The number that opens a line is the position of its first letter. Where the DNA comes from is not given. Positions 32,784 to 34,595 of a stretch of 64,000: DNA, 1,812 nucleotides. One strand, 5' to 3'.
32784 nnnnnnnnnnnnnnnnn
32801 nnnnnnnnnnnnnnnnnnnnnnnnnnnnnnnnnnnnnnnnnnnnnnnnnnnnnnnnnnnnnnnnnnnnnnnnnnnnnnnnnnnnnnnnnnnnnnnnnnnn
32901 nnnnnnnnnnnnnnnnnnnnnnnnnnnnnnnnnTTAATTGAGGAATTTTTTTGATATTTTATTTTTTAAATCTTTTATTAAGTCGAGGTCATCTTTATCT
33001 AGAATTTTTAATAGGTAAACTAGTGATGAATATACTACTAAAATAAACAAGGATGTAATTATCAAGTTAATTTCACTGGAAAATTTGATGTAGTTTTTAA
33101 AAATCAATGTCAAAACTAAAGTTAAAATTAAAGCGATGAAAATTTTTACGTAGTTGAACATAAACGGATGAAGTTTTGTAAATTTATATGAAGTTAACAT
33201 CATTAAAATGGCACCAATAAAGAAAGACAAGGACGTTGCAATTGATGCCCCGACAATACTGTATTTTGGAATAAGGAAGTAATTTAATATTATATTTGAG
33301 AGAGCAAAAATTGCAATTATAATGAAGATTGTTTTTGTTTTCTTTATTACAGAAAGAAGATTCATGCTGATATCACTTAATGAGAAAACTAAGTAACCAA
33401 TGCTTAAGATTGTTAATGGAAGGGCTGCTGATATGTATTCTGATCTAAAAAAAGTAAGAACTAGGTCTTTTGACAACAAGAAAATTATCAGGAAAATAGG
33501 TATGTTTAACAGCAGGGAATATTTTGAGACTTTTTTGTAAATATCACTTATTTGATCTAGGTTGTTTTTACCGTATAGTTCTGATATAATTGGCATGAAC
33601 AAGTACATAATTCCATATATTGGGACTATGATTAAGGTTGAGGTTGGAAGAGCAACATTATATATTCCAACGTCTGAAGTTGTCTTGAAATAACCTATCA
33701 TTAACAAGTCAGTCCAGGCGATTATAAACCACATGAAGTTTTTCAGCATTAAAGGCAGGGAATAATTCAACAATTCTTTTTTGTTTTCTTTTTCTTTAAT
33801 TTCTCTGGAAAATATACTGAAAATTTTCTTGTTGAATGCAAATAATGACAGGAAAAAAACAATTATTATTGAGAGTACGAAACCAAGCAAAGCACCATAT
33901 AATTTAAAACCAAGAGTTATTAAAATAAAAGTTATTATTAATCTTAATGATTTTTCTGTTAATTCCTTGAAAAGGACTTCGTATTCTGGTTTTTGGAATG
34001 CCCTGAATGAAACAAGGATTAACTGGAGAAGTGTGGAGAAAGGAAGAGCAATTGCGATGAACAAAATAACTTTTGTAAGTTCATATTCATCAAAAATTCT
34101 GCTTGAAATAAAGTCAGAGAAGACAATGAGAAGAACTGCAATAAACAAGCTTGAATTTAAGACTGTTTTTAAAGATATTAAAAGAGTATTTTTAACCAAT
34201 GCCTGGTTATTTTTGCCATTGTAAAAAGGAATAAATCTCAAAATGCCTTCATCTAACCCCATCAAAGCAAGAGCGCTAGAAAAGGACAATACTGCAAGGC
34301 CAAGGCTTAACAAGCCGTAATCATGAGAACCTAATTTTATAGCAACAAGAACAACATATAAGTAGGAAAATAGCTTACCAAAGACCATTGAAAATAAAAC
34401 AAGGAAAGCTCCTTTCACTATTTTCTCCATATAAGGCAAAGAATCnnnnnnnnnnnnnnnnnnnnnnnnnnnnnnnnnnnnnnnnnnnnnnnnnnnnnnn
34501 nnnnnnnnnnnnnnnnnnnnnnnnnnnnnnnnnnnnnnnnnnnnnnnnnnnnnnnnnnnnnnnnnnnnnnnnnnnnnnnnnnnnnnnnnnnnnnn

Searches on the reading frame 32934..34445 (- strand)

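Call 51: search_protein_families(library=ncbifam, proteins=[window:32934-34445:-], max_evalue=0.00001)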
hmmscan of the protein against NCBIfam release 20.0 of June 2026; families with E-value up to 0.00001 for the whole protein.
window:32934-34445:- (503 aa): 5 families
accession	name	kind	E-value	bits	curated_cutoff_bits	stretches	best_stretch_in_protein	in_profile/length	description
TIGR02900.1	spore_V_B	equivalog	4.4e-22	78.5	372.3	1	10-472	2-482/488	stage V sporulation protein B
TIGR00797.1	matE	subfamily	6.9e-18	64.7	147.4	2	231-434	1-207/396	MATE family efflux transporter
NF050818.1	PolSacchBiosHfsF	equivalog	7.3e-11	41.7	700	1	28-479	21-460/468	polysaccharide biosynthesis protein HfsF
NF052396.1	MATE_WgkD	equivalog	1.6e-10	40.6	510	1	353-426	139-213/428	tryglysin-associated MATE efflux transporter WgkD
TIGR01695.1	murJ_mviN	equivalog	2e-06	26.8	235.55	1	71-481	63-498/506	murein biosynthesis integral membrane protein MurJ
